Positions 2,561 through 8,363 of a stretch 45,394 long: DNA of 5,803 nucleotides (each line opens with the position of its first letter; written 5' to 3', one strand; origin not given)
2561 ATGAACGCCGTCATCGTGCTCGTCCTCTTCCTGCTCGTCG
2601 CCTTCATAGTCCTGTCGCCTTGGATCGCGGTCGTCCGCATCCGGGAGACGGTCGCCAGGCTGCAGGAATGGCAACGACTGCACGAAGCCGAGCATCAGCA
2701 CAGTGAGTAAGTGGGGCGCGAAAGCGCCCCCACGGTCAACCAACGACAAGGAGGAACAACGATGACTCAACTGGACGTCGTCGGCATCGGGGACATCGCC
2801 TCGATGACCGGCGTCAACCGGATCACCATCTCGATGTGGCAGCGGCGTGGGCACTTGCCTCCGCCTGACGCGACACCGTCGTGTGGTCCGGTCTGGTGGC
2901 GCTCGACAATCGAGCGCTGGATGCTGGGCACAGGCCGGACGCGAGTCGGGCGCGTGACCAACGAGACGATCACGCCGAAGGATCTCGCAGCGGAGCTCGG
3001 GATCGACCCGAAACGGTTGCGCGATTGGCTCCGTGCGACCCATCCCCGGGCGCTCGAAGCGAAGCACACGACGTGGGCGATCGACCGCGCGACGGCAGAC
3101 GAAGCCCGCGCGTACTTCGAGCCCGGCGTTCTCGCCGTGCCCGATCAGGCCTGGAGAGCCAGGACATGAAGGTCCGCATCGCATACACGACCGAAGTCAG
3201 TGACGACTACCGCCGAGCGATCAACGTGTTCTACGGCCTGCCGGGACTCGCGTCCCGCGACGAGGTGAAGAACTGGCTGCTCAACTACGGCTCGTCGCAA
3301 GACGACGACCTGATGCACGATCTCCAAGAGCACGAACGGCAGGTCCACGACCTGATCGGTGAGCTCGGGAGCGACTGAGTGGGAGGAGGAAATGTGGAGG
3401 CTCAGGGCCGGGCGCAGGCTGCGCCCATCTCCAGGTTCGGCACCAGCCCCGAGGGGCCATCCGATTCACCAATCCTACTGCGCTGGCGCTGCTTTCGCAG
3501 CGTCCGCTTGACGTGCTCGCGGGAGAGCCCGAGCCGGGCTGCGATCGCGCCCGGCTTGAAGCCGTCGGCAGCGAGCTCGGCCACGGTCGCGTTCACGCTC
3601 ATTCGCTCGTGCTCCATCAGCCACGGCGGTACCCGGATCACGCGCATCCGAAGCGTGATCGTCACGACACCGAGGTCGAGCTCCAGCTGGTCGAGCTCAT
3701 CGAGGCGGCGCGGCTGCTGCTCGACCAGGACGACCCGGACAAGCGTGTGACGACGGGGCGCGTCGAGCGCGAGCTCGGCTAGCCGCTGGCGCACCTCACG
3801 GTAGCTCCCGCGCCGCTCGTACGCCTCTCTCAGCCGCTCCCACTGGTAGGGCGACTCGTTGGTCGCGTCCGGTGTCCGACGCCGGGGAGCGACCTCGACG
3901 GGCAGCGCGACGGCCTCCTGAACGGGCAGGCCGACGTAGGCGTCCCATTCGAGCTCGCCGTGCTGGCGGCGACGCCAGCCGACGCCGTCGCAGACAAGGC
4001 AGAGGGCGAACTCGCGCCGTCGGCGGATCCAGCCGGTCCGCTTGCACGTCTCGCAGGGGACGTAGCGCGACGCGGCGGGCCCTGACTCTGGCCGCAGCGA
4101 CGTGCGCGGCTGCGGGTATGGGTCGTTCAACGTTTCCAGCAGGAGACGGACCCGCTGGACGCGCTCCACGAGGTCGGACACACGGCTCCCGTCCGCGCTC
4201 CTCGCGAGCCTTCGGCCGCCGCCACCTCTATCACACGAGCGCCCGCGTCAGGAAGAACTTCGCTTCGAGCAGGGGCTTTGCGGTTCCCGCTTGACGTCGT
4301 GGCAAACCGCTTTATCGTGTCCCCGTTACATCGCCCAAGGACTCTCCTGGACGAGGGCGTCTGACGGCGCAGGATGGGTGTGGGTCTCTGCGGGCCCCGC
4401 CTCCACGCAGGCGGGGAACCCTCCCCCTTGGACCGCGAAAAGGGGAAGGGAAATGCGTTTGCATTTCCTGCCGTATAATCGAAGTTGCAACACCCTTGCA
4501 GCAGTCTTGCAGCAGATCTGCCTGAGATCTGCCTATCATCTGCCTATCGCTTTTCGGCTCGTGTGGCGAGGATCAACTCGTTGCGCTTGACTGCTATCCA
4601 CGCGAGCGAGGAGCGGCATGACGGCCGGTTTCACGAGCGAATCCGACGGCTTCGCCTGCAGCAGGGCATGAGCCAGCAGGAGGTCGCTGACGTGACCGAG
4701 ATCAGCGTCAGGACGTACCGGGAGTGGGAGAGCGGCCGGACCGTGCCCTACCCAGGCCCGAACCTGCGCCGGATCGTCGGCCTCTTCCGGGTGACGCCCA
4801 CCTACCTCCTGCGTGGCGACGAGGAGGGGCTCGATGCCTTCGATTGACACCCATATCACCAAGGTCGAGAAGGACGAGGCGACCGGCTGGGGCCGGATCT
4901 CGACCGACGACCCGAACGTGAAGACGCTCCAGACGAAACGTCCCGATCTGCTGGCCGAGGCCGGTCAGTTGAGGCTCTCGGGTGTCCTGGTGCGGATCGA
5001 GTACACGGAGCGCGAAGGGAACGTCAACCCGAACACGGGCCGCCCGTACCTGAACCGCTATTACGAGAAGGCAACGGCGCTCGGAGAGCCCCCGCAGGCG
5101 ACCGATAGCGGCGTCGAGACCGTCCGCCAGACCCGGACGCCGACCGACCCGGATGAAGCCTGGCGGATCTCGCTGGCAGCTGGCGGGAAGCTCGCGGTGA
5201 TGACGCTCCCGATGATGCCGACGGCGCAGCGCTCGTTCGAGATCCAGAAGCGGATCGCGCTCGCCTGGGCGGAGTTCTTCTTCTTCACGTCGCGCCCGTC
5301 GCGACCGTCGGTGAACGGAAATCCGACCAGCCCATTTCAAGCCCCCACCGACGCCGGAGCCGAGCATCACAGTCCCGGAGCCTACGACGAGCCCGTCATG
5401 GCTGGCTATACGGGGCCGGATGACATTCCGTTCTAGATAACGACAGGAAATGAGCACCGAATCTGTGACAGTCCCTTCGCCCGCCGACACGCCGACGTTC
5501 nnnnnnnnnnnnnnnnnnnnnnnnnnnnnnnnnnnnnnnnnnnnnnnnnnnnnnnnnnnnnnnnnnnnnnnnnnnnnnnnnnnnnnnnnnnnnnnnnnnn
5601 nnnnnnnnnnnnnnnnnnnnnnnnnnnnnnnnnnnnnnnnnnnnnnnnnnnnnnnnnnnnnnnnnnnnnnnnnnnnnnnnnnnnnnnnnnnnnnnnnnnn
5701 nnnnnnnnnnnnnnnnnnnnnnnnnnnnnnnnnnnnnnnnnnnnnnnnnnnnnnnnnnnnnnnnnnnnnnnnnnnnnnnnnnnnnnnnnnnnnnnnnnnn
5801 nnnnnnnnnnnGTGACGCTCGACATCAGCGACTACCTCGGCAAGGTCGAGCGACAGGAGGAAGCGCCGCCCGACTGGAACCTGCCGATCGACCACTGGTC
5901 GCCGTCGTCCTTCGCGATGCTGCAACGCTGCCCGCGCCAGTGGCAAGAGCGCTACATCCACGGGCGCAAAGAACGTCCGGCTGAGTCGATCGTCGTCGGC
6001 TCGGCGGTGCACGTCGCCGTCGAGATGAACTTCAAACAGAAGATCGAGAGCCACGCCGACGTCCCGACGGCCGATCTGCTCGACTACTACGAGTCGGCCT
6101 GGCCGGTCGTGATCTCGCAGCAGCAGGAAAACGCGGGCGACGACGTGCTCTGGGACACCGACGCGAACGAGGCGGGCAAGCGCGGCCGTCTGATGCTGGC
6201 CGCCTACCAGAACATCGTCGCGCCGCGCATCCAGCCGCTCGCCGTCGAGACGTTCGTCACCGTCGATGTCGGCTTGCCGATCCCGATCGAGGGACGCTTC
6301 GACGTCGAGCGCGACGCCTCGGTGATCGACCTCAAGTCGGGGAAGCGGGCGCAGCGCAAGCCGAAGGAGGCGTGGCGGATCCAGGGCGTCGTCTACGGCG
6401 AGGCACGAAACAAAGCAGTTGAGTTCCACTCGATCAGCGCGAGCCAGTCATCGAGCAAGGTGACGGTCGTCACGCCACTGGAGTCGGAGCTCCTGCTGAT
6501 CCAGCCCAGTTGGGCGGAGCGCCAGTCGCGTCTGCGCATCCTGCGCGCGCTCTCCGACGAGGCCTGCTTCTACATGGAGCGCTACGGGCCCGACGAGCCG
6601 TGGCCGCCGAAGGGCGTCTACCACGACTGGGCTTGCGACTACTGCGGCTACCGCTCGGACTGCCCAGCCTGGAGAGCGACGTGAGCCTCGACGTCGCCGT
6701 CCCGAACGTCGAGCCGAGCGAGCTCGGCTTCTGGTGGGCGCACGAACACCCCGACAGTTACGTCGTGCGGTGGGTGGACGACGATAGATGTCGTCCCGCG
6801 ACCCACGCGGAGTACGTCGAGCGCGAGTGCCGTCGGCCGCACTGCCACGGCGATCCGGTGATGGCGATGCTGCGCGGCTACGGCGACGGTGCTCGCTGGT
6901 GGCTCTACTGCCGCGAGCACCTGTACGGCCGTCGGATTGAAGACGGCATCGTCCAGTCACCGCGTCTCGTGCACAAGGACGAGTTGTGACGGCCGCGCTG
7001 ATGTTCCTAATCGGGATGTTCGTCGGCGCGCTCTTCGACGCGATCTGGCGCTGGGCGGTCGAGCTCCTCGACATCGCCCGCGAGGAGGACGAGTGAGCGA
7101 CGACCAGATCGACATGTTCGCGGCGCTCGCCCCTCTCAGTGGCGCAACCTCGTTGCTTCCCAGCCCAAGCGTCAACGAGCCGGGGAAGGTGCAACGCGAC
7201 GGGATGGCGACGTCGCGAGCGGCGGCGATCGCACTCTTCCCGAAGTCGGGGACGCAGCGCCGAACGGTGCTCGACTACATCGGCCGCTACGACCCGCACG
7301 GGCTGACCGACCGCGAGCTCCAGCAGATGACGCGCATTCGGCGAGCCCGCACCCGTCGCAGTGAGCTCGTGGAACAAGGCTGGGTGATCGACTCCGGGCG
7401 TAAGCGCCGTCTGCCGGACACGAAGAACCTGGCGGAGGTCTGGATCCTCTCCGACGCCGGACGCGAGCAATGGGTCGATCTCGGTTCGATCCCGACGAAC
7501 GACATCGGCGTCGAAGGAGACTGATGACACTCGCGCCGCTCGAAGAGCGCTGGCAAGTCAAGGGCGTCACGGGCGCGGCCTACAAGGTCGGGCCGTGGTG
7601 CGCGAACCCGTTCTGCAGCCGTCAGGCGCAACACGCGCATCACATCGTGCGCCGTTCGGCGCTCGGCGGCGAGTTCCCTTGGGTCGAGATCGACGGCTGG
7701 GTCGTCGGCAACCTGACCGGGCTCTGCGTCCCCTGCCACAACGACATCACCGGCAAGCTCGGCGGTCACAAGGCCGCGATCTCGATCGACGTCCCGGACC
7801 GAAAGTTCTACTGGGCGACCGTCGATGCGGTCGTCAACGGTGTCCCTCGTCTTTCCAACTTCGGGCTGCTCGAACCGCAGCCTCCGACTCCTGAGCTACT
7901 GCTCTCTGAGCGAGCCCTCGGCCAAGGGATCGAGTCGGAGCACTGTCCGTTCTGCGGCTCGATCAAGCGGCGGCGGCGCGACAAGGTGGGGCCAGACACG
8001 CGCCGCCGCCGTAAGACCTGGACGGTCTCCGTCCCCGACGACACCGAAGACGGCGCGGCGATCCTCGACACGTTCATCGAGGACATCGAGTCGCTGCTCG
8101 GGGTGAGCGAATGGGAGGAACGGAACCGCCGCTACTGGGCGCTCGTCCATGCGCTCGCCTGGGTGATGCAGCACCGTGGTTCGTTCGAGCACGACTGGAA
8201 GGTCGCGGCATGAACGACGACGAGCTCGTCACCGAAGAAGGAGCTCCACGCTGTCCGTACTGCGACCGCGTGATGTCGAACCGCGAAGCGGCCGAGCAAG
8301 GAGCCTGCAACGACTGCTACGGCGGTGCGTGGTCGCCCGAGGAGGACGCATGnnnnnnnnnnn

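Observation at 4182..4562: Genetic-switch region with six 8-mers phased at exactly 11 bp, a perfect TATAAT and two stacked hairpins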

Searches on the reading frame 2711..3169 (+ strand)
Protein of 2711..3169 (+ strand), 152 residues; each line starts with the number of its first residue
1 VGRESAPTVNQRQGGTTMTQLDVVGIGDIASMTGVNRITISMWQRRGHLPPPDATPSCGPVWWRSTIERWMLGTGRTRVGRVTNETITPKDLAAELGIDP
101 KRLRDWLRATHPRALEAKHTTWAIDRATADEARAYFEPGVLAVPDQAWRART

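Call 9: search_protein_families(library=pfam, proteins=[window:2711-3169:+], max_evalue=0.01)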
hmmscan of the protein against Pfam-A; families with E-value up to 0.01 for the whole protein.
window:2711-3169:+ (152 aa): 8 families
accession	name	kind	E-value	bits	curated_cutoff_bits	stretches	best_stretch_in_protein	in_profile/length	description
PF13411.12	MerR_1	-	1.4e-07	32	21.6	1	26-53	3-30/69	MerR HTH family regulatory protein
PF00376.29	MerR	-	2.9e-06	27.4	28.2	1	26-56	2-32/38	MerR family regulatory protein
PF13338.12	AbiEi_4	-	1.1e-05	25.9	25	0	86-108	13-34/49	Transcriptional regulator, AbiEi antitoxin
PF13384.12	HTH_23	-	0.00054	20.1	24.6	0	87-109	18-40/50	Homeodomain-like domain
PF12728.13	HTH_17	-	0.0006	20.5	27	0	87-109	2-24/51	Helix-turn-helix domain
PF01381.28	HTH_3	-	0.0016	18.9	23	0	87-113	10-37/55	Helix-turn-helix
PF13518.12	HTH_28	-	0.0022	18.5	25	0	90-108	16-34/52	Helix-turn-helix domain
PF23125.1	Xre-MbcA-ParS_M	-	0.0048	17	27.8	0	23-48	1-26/51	Antitoxin Xre/MbcA/ParS-like, middle domain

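Call 10: search_protein_families(library=phrogs, proteins=[window:2711-3169:+], max_evalue=0.001)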
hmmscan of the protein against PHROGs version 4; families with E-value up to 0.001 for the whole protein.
window:2711-3169:+ (152 aa): 4 families
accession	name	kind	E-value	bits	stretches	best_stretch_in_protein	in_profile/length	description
phrog_66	-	integration and excision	1.2e-10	42.7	1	10-76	80-145/412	excisionase and transcriptional regulator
phrog_597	-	DNA, RNA and nucleotide metabolism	2.2e-09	38.6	1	11-71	100-161/200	DNA binding protein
phrog_8013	-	unknown function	7.6e-05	23.8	0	26-64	179-215/231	-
phrog_57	-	head and packaging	0.00019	22.4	0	84-133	10-59/199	terminase small subunit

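Call 108: search_protein_families(library=ncbifam, proteins=[window:2711-3169:+], max_evalue=0.01)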
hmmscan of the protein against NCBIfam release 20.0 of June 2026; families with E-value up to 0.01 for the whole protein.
window:2711-3169:+ (152 aa): 2 families
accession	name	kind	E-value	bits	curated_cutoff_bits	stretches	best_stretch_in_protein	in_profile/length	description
NF033787.1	HTH_BldC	subfamily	0.0068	16.2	77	0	27-49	6-28/49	BldC family transcriptional regulator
NF010315.0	PRK13752.1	subfamily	0.0092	16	261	0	20-54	4-38/144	mercury resistance transcriptional regulator MerR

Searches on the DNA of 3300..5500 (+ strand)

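Call 6: search_dna_similar(query=window:3300-5500:+, collection=phages, mode=distant)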
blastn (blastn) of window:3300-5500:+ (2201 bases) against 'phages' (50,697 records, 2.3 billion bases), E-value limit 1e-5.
No match.

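Call 14: search_rna_families(source=window, start=3300, end=5500, threshold=evalue, max_evalue=1)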
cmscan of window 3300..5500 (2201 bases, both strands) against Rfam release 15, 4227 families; matches with E-value up to 1: 0.
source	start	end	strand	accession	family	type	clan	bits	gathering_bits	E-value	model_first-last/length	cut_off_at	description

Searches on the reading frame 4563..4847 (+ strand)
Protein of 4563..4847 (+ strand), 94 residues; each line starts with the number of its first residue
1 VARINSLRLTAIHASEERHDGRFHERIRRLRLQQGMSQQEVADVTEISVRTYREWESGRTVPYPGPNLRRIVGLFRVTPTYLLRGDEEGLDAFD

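Call 9: search_protein_families(library=pfam, proteins=[window:4563-4847:+], max_evalue=0.01)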
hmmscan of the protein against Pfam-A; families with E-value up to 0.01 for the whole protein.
window:4563-4847:+ (94 aa): 6 families
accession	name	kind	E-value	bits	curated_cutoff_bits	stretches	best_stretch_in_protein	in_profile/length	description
PF01381.28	HTH_3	-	3.2e-11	43.5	23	1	27-82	1-55/55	Helix-turn-helix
PF12844.13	HTH_19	-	1.7e-09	37.9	30.2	1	25-86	2-62/64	Helix-turn-helix domain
PF13560.12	HTH_31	-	1.2e-08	35.5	27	1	25-79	4-58/64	Helix-turn-helix domain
PF13413.12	HTH_25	-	0.00068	19.8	24.6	1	27-60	2-35/62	Helix-turn-helix domain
PF13384.12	HTH_23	-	0.0011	19.2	24.6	1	31-55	13-37/50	Homeodomain-like domain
PF08281.18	Sigma70_r4_2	-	0.007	16.4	25.7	0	30-53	21-44/54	Sigma-70, region 4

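Call 10: search_protein_families(library=phrogs, proteins=[window:4563-4847:+], max_evalue=0.001)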
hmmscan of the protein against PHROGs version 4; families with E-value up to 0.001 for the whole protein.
window:4563-4847:+ (94 aa): 12 families
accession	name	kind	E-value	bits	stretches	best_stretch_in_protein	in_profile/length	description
phrog_8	-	transcription regulation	2.9e-11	44.4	1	23-88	77-141/346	transcriptional regulator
phrog_2328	-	transcription regulation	3.5e-10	40.8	1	19-88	12-80/128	transcriptional repressor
phrog_4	-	transcription regulation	3.6e-10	40.4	1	22-88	136-197/400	transcriptional repressor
phrog_3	-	transcription regulation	9e-10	39.9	1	19-87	85-150/430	transcriptional repressor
phrog_2104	-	unknown function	6e-09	37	1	24-63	41-80/103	-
phrog_4836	-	transcription regulation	2.9e-07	31.2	1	11-62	64-115/194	CII-like regulator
phrog_5823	-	transcription regulation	5.7e-07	30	1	23-87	7-70/404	transcriptional regulator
phrog_2967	-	transcription regulation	1.1e-06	29.3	1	20-87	8-74/225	transcriptional regulator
phrog_955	-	DNA, RNA and nucleotide metabolism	1.3e-05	25.9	1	23-65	25-67/142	HTH DNA binding protein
phrog_2439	-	transcription regulation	0.00011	22.3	1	25-84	10-68/367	transcriptional regulator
phrog_147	-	transcription regulation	0.00016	23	1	23-63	5-45/100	transcriptional regulator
phrog_5119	-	unknown function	0.00044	21.1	1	25-61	56-92/152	-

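Call 76: search_solved_structures(query=window:4563-4847:+, max_evalue=0.01)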
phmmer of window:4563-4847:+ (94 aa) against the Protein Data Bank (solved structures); distinct sequences matched with E-value up to 0.01: 10.
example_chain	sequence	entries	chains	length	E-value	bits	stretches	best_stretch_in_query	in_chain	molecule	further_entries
6rnz_A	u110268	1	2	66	2.7e-07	33.7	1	22-86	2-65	HTH-type transcriptional regulator DdrOC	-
6rmq_A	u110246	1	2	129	9.8e-07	31.9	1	22-87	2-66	HTH-type transcriptional regulator DdrOC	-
6rnx_A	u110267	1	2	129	1.1e-06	31.8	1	22-87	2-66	HTH-type transcriptional regulator DdrOC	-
6jq1_A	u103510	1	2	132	1.2e-05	28.4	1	22-87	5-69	Transcriptional regulator, XRE family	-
9iaq_A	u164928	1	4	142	0.00051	23.2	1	8-91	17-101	HTH cro/C1-type domain-containing protein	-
2mez_A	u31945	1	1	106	0.0013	21.9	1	23-89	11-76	Multiprotein Bridging Factor (MBP-like)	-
1adr_A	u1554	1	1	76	0.005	20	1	24-87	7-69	P22 C2 REPRESSOR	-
7n1n_B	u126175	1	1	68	0.0055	19.9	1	23-85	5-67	ComR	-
3jxb_C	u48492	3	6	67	0.0086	19.3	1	25-86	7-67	Repressor protein C2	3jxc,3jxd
2r1j_L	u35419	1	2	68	0.0087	19.3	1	24-86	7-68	Repressor protein C2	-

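Call 108: search_protein_families(library=ncbifam, proteins=[window:4563-4847:+], max_evalue=0.01)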
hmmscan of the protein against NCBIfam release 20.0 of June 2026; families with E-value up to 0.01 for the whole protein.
window:4563-4847:+ (94 aa): 12 families
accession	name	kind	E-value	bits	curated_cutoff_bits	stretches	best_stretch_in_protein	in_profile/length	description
NF041951.1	phage_RstR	subfamily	1.5e-10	41.3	80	1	23-88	3-67/108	RstR family transcriptional repressor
NF007257.0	PRK09706.1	subfamily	2.8e-09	36.9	101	1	23-88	6-70/135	transcriptional repressor DicA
NF040522.1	VC1465_fam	subfamily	1.9e-06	27.9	70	1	27-72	1-47/111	VC1465 family Xer recombination activation factor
NF047542.1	telomere_Tap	equivalog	2.1e-05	23.4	600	1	28-64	23-59/695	telomere-associated protein Tap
TIGR03830.1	CxxCG_CxxCG_HTH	subfamily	2.3e-05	24.2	61.8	1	11-62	53-105/127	type II TA system antitoxin MqsA family protein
NF007481.0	PRK10072.1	equivalog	8.5e-05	23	110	1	25-64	36-75/96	HTH-type transcriptional regulator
NF006015.0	PRK08154.1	subfamily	0.00026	20.2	204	1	17-59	25-67/314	anaerobic benzoate catabolism transcriptional regulator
TIGR03070.1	couple_hipB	subfamily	0.0006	19.7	71.65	1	27-60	7-40/58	type II toxin-antitoxin system Y4mF family antitoxin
NF038139.1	Reg_Aceta_RamB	equivalog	0.0023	16.6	700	1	25-88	5-67/465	acetate metabolism transcriptional regulator RamB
TIGR00270.2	TIGR00270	equivalog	0.0033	17.3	110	1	23-62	76-115/159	multiprotein bridging factor aMBF1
TIGR02937.1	sigma70-ECF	superfamily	0.0064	16.1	42.9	1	26-55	124-153/165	sigma-70 family RNA polymerase sigma factor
TIGR02999.1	Sig-70_X6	subfamily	0.0066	16.3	126.15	1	25-60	140-176/183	ECF-type sigma factor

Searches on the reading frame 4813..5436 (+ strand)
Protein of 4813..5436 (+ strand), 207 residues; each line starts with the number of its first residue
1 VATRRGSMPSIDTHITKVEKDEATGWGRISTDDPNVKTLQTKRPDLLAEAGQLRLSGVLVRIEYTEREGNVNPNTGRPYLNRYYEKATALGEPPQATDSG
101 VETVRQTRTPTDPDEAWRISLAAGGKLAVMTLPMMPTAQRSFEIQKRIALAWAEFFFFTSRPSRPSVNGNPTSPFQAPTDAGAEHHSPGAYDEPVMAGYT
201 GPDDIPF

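Call 9: search_protein_families(library=pfam, proteins=[window:4813-5436:+], max_evalue=0.01)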
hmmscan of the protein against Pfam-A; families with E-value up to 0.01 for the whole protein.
window:4813-5436:+ (207 aa): 0 families

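Call 10: search_protein_families(library=phrogs, proteins=[window:4813-5436:+], max_evalue=0.001)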
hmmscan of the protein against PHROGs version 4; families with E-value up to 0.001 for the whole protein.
window:4813-5436:+ (207 aa): 0 families

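Call 21: find_related_loci(query=window:4813-5436:+, collection=viral_contigs, flank=3000)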
Query window:4813-5436:+ (207 aa) in viral_contigs; peptide patterns used: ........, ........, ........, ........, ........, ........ (x = any residue, [..] = any of these).
11 stretches matched a pattern; 1 encode a relative of the query (tblastn E <= 1e-3); 1 distinct loci.
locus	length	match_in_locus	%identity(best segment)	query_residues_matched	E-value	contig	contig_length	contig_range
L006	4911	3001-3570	58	5-195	3e-60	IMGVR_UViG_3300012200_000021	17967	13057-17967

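Call 106: search_dna_similar(query=window:4813-5436:+, collection=phages, mode=protein, max_evalue=0.001, max_rows=10)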
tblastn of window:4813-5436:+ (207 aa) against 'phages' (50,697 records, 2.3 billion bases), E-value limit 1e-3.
No match.

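Call 108: search_protein_families(library=ncbifam, proteins=[window:4813-5436:+], max_evalue=0.01)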
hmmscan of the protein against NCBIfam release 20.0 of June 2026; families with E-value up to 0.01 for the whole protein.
window:4813-5436:+ (207 aa): 0 families

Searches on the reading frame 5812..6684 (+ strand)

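Call 9: search_protein_families(library=pfam, proteins=[window:5812-6684:+], max_evalue=0.01)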
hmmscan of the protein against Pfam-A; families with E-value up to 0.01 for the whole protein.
window:5812-6684:+ (290 aa): 1 family
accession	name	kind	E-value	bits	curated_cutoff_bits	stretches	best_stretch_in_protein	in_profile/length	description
PF12705.13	PDDEXK_1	-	5.9e-19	69.4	22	1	28-285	1-247/247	PD-(D/E)XK nuclease superfamily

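Call 10: search_protein_families(library=phrogs, proteins=[window:5812-6684:+], max_evalue=0.001)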
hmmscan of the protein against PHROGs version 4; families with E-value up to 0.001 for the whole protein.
window:5812-6684:+ (290 aa): 3 families
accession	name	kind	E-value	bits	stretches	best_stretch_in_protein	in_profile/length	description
phrog_69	-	DNA, RNA and nucleotide metabolism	3.5e-13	50.4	1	23-288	84-327/501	exonuclease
phrog_1218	-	DNA, RNA and nucleotide metabolism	1.3e-08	35.5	1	29-195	10-181/364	exonuclease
phrog_1706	-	DNA, RNA and nucleotide metabolism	8.9e-08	32.9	1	36-287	54-245/293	CRISPR/Cas system associated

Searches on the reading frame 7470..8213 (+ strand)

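Call 9: search_protein_families(library=pfam, proteins=[window:7470-8213:+], max_evalue=0.01)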
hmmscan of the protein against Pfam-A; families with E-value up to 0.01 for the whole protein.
window:7470-8213:+ (247 aa): 0 families

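Call 10: search_protein_families(library=phrogs, proteins=[window:7470-8213:+], max_evalue=0.001)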
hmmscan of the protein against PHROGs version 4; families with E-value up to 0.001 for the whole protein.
window:7470-8213:+ (247 aa): 1 family
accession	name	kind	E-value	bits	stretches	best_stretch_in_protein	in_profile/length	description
phrog_144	-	DNA, RNA and nucleotide metabolism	0.00094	19.9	0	44-101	90-140/175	HNH endonuclease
